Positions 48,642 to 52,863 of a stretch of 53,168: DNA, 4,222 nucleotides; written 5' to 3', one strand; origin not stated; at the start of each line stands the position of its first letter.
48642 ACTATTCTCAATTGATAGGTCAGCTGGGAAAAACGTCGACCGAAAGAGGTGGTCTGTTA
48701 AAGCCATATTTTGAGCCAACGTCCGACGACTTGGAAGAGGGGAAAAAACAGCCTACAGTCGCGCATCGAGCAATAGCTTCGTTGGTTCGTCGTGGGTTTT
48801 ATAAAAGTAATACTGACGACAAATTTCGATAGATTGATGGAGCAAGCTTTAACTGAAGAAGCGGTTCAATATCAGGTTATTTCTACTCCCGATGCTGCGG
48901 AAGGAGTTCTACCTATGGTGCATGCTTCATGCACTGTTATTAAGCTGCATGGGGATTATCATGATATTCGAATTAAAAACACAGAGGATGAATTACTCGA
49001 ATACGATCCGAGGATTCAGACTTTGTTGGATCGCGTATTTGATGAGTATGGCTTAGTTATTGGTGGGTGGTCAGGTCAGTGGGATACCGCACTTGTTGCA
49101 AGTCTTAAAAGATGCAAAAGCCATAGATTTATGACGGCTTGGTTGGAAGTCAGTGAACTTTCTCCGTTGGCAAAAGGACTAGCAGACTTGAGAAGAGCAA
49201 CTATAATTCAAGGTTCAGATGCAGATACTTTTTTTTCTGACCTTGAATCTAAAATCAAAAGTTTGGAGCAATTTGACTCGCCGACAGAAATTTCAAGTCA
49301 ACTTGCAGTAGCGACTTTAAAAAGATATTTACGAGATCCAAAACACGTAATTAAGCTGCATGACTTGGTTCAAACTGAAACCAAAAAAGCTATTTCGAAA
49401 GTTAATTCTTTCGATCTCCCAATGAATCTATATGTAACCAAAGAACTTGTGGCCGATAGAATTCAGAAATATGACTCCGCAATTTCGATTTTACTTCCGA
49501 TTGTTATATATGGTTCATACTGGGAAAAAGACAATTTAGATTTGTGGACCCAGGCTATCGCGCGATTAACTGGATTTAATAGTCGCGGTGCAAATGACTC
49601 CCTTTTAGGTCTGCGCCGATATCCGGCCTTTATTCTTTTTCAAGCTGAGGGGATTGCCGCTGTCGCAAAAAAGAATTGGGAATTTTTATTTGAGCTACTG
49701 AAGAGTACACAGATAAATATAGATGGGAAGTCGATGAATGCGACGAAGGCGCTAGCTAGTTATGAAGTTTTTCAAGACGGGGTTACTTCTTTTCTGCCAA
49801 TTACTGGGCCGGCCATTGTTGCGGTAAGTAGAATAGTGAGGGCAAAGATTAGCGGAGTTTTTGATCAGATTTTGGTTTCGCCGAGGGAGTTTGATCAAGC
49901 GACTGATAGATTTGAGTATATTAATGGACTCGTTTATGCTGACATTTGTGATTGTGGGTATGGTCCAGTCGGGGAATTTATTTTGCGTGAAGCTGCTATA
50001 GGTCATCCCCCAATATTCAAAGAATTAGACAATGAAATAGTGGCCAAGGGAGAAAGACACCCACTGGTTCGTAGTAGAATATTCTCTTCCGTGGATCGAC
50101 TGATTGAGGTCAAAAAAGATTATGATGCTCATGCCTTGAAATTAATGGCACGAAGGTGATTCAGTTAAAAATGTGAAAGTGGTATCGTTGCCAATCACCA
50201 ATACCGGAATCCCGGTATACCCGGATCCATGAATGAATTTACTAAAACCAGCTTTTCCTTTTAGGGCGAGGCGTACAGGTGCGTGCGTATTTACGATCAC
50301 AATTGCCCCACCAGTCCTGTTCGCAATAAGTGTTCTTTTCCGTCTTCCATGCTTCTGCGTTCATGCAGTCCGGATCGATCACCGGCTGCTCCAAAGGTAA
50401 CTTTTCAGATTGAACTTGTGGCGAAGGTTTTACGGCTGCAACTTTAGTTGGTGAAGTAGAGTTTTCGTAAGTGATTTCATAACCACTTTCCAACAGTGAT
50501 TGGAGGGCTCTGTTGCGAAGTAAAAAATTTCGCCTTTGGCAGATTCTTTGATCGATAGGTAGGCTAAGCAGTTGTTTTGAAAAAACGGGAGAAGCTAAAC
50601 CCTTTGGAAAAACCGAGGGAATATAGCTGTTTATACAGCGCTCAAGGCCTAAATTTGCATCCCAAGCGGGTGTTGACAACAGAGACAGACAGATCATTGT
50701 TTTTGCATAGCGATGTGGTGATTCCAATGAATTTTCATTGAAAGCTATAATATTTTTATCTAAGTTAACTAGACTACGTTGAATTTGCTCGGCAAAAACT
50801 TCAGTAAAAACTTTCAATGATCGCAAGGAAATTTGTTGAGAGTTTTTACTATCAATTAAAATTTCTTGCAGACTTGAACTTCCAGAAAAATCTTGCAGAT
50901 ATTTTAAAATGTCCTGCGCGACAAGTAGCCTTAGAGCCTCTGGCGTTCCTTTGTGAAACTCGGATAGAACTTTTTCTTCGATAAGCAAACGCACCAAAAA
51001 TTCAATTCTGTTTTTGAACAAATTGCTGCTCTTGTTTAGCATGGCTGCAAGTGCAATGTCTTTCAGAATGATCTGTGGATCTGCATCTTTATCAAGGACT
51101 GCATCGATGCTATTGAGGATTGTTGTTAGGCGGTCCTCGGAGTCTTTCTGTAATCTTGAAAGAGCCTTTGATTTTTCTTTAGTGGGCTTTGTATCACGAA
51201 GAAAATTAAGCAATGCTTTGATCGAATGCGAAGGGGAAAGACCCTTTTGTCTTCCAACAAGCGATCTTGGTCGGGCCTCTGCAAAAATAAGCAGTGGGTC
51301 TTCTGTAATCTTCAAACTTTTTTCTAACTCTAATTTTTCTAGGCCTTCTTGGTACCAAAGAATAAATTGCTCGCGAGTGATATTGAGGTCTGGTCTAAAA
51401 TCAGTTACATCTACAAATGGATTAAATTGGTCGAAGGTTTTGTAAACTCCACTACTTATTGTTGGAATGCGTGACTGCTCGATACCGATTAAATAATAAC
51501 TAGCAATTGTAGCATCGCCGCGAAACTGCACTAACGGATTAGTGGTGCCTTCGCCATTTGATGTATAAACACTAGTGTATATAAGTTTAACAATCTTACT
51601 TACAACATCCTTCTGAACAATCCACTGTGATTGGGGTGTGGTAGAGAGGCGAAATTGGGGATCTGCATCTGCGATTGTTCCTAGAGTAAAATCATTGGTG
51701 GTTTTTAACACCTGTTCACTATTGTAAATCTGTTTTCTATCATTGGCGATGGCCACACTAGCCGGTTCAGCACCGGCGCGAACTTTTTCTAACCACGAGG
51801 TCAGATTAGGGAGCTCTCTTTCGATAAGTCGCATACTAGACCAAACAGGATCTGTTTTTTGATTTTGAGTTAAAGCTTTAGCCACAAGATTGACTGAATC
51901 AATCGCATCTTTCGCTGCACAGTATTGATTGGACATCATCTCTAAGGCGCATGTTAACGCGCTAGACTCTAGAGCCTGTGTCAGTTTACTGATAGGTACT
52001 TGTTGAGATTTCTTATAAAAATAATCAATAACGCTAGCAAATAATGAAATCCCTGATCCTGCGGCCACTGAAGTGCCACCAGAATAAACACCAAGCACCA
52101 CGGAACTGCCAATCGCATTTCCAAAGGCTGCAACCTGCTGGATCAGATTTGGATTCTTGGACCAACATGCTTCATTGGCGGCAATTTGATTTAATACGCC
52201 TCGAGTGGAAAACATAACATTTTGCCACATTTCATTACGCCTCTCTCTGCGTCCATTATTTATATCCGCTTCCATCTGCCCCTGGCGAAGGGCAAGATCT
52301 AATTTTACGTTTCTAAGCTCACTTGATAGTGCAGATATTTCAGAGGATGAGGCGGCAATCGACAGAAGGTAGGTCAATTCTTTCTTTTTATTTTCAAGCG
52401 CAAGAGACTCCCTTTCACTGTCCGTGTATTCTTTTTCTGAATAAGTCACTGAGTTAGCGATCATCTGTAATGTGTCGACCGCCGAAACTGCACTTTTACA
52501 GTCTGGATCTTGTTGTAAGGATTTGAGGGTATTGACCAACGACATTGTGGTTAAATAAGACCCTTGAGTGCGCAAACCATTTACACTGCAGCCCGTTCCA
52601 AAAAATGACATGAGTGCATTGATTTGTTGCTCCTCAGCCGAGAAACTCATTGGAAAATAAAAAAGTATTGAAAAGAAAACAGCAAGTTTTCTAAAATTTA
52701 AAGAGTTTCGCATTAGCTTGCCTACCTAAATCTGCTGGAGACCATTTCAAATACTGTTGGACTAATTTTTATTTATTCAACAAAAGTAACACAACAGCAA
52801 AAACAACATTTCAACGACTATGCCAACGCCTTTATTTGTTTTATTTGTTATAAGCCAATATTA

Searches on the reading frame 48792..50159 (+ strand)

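Call 30: search_protein_families(library=pfam, proteins=[window:48792-50159:+], max_evalue=0.001)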
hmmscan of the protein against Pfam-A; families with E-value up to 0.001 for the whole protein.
window:48792-50159:+ (455 aa): 1 family
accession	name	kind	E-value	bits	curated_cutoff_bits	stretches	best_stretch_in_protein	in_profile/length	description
PF13289.12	SIR2_2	-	6.4e-10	39.7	24.5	1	6-96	2-94/141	SIR2-like domain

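Call 79: search_protein_families(library=padloc, proteins=[window:48792-50159:+], max_evalue=0.001)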
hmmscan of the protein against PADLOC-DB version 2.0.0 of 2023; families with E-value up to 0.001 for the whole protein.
window:48792-50159:+ (455 aa): 8 families
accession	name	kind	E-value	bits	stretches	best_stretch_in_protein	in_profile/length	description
PDLC05061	PDC-S65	-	1.7e-128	428.5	1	2-446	137-584/592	-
PDLC05060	PDC-S65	-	1.6e-91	305.7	1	2-313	45-356/503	-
PDLC02419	Aga_SIR2-PNTD1-PNTD2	-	2.7e-19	67.3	1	3-106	119-223/558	Class I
PDLC02401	Aga_SIR2-PNTD1-PNTD2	-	3.1e-19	67.2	1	3-105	92-195/524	Class I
PDLC02384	pAgo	-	9.1e-15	51.9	1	2-110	134-241/1030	-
PDLC02420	Aga_SIR2-PNTD1-PNTD2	-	2.9e-14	50.3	1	4-108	132-235/1010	Class I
PDLC02402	Aga_SIR2-PNTD1-PNTD2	-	9.2e-07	25.3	1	2-96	124-219/876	Class I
PDLC00407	ThsA1|ThsA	-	0.0001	19.1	1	4-58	103-155/478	STALD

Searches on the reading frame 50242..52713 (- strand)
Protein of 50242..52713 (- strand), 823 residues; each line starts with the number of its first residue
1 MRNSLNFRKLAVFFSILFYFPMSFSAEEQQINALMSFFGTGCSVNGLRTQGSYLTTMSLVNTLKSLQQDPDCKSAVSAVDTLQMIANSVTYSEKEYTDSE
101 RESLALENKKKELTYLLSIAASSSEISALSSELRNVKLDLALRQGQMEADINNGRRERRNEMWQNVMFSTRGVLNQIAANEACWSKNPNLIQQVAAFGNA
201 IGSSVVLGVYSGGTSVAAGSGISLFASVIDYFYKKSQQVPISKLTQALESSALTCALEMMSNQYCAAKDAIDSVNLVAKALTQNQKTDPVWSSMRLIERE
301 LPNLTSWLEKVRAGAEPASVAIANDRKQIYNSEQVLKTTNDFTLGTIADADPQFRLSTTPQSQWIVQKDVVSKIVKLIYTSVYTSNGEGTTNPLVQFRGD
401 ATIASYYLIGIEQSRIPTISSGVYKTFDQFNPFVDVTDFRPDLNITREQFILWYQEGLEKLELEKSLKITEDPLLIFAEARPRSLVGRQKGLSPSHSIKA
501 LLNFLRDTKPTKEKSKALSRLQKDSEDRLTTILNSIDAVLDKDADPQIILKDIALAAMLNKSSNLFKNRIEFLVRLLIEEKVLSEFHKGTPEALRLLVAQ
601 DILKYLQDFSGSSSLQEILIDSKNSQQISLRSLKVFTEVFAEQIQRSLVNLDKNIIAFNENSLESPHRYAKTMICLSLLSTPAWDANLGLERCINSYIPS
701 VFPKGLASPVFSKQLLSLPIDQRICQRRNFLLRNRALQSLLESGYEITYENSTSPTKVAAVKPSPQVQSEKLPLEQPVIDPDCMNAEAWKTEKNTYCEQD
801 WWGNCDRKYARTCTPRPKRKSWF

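Call 30: search_protein_families(library=pfam, proteins=[window:50242-52713:-], max_evalue=0.001)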
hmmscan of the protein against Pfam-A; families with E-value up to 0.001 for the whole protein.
window:50242-52713:- (823 aa): 0 families

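Call 36: search_protein_families(library=ncbifam, proteins=[window:50242-52713:-], max_evalue=0.01)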
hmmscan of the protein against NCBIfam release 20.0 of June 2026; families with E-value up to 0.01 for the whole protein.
window:50242-52713:- (823 aa): 0 families

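Call 68: search_solved_structures(query=window:50242-52713:-, max_evalue=0.1)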
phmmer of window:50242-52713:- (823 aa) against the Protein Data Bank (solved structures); distinct sequences matched with E-value up to 0.1: 0.

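Call 69: search_protein_families(library=pfam, proteins=[window:50242-52713:-], max_evalue=1)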
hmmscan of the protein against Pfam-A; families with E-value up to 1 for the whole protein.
window:50242-52713:- (823 aa): 2 families
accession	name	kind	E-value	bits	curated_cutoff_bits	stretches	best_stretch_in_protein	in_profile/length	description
PF14257.11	DUF4349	-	0.12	12.2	27.7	1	94-148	85-139/213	Domain of unknown function (DUF4349)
PF15996.10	PNISR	-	0.26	12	27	0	451-471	11-31/178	Arginine/serine-rich protein PNISR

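Call 79: search_protein_families(library=padloc, proteins=[window:50242-52713:-], max_evalue=0.001)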
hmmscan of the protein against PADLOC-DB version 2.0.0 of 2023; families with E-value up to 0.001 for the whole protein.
window:50242-52713:- (823 aa): 0 families
